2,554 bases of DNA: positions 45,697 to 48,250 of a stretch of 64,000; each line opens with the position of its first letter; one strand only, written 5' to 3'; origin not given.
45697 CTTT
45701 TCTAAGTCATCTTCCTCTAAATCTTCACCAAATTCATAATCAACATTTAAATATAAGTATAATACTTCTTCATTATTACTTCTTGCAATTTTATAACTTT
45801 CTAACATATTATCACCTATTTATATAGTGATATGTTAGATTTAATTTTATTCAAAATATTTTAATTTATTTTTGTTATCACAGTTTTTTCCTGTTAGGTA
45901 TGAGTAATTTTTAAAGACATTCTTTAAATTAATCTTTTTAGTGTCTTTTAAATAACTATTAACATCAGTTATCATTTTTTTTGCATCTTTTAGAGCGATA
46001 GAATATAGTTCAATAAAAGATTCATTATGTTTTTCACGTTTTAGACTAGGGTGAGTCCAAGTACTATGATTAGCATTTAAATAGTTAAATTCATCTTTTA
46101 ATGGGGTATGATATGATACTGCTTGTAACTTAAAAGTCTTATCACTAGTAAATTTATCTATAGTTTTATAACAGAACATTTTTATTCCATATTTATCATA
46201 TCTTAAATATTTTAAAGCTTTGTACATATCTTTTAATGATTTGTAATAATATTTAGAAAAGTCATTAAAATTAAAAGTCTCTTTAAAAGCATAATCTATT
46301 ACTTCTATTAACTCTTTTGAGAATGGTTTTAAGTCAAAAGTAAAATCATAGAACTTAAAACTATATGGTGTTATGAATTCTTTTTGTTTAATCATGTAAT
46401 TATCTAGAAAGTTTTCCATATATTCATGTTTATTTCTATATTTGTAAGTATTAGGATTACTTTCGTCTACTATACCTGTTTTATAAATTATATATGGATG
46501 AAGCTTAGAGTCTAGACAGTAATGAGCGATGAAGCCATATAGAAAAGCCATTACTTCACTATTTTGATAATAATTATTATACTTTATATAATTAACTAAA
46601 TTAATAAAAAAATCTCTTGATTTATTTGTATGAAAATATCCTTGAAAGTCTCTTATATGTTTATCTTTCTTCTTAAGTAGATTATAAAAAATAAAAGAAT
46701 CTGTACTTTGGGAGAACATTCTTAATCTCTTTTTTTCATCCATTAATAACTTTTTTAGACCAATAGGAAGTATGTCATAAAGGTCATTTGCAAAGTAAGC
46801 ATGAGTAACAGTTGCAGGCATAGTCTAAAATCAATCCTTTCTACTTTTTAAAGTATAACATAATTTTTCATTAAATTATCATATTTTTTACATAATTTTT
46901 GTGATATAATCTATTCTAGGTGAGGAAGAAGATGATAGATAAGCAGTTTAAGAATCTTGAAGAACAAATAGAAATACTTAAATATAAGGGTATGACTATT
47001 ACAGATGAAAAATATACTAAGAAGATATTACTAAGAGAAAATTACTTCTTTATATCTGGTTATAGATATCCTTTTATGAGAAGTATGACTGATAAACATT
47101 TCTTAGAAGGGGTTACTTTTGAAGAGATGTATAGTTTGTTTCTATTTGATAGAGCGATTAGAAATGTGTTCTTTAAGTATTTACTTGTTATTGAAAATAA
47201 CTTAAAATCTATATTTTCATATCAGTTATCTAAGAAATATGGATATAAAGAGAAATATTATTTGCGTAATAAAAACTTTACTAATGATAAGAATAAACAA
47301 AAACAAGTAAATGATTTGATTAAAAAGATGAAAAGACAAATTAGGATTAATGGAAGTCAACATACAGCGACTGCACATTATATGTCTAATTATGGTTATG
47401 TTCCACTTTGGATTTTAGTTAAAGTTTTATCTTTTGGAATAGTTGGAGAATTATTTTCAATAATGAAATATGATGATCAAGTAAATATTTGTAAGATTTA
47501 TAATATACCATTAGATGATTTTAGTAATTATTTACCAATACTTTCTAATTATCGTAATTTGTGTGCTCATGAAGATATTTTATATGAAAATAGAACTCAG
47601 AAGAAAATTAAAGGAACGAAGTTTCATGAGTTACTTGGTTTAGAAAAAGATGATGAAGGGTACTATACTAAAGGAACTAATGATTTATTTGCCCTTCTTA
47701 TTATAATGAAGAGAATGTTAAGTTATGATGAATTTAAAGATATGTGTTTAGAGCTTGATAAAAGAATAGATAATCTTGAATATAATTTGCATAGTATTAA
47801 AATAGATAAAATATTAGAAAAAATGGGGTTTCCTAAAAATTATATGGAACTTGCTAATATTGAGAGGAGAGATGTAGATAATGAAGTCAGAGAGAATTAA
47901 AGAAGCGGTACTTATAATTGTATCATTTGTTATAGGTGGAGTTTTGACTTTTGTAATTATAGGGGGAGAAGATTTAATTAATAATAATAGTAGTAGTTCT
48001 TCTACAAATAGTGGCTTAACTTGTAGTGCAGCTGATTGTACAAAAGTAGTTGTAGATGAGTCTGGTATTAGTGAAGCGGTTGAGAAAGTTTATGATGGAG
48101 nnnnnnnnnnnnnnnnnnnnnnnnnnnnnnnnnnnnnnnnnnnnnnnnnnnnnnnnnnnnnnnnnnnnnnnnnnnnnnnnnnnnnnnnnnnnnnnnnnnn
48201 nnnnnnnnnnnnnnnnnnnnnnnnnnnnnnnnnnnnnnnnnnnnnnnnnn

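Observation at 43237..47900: Module copies B and C bracket a small accessory islet ending in an AbiD/F abortive-infection gene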

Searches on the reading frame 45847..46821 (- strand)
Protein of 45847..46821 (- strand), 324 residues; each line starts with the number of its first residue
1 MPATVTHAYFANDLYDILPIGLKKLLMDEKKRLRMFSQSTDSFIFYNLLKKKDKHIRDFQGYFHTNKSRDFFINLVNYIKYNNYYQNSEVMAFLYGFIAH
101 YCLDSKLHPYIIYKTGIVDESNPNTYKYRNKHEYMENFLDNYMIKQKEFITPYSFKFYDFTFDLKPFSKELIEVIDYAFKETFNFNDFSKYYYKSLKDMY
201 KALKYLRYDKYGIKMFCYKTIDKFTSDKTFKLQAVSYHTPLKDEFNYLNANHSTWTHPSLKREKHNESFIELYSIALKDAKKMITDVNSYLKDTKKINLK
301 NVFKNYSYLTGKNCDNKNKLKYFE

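Call 5: search_protein_families(library=pfam, proteins=[window:45847-46821:-], max_evalue=0.01)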
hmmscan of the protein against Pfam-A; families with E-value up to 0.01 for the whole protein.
window:45847-46821:- (324 aa): 1 family
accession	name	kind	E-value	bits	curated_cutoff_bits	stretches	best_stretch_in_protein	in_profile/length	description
PF00882.24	Zn_dep_PLPC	-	6.5e-09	36.4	26.8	1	6-171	1-149/167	Zinc dependent phospholipase C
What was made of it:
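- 45847..46821 (-): Zn-dependent phospholipase C-domain gene. It is core and co-oriented with the SpoIID-like gene. PF00882 scores 36.4 bits against 26.8 (call 5).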

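Call 17: search_protein_families(library=ncbifam, proteins=[window:45847-46821:-], max_evalue=0.1)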
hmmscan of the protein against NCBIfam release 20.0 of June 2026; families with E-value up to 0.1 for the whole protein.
window:45847-46821:- (324 aa): 0 families

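Call 18: search_protein_families(library=padloc, proteins=[window:45847-46821:-], max_evalue=0.1)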
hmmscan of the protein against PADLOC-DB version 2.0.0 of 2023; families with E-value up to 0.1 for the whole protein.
window:45847-46821:- (324 aa): 0 families

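Call 19: search_protein_families(library=phrogs, proteins=[window:45847-46821:-], max_evalue=0.1)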
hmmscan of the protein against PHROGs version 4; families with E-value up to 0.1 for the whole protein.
window:45847-46821:- (324 aa): 0 families

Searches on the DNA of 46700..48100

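Call 51: search_rna_families(source=window, start=46700, end=48100, threshold=evalue, max_evalue=10)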
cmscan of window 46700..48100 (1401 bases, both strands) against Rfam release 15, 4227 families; matches with E-value up to 10: 4.
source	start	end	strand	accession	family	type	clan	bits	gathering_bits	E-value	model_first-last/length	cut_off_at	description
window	47013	47096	+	RF01864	plasmodium_snoR21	Gene; snRNA; snoRNA; CD-box;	-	22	90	7.6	1-145/145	no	small nucleolar RNA snoR21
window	47564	47633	+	RF00316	snoR43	Gene; snRNA; snoRNA; CD-box;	-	21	50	1.2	1-73/73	no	Small nucleolar RNA R43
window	47591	47667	+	RF01169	SNORD112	Gene; snRNA; snoRNA; CD-box;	CL00069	16.7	58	5.7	1-77/77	no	Small nucleolar RNA SNORD112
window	47983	48018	+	RF03050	RAGATH-25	Gene; sRNA;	-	13.1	49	5.3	1-50/50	no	RAGATH-25 RNA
